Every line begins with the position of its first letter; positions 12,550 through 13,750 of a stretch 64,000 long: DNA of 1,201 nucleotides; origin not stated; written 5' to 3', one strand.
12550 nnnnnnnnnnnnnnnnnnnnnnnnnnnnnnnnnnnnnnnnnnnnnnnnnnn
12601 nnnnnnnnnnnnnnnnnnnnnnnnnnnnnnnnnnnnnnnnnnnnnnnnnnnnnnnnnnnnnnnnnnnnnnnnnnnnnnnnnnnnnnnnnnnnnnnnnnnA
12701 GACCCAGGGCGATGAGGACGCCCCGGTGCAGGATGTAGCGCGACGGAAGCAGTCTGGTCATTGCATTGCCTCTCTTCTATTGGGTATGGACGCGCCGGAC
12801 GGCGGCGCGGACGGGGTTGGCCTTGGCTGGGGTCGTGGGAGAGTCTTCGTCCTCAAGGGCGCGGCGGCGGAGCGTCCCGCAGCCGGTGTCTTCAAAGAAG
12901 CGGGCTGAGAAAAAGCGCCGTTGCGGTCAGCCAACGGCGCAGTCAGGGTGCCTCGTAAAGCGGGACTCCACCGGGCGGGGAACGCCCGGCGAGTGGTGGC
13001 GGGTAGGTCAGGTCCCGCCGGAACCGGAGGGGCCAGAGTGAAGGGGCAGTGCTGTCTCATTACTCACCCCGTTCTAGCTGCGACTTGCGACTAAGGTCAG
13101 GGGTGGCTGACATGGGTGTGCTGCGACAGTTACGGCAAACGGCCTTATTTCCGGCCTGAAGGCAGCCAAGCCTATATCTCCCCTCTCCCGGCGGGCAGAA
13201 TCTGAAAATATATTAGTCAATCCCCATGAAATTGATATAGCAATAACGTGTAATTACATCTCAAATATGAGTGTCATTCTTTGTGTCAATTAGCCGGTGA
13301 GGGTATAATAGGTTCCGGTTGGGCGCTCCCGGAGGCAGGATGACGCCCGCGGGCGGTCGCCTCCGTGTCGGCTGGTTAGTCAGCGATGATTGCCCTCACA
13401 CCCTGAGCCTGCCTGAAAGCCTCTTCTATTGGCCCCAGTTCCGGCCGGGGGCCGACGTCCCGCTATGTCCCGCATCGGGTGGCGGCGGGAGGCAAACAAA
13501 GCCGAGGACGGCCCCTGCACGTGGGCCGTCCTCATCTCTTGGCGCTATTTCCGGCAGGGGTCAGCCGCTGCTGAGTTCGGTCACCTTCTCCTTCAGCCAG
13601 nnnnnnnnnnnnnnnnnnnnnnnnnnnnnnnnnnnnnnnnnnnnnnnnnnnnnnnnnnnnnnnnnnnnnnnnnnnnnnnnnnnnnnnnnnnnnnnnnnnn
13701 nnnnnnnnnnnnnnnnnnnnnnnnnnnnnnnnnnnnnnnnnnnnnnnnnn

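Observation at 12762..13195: Triplicated ~400-nt leader with conserved core, compensatory base changes and an internal intrinsic terminator (riboswitch/attenuator-like, class not recognised)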

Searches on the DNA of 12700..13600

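Call 8: search_rna_families(source=window, start=12700, end=13600, threshold=evalue, max_evalue=10)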
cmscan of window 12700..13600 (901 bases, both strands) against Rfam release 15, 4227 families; matches with E-value up to 10: 3.
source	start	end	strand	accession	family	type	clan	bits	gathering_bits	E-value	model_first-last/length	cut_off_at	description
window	12962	12991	-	RF01340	CRISPR-DR29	Gene; CRISPR;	-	15.5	39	4.4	5-33/37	no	CRISPR RNA direct repeat element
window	12900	12971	-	RF00519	suhB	Gene; sRNA;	CL00108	14.7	41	3.7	1-77/77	no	Makes More Granules Regulator RNA (mmgR)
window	13242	13286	-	RF00026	U6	Gene; snRNA; splicing;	CL00009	13.5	44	2.5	1-105/105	no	U6 spliceosomal RNA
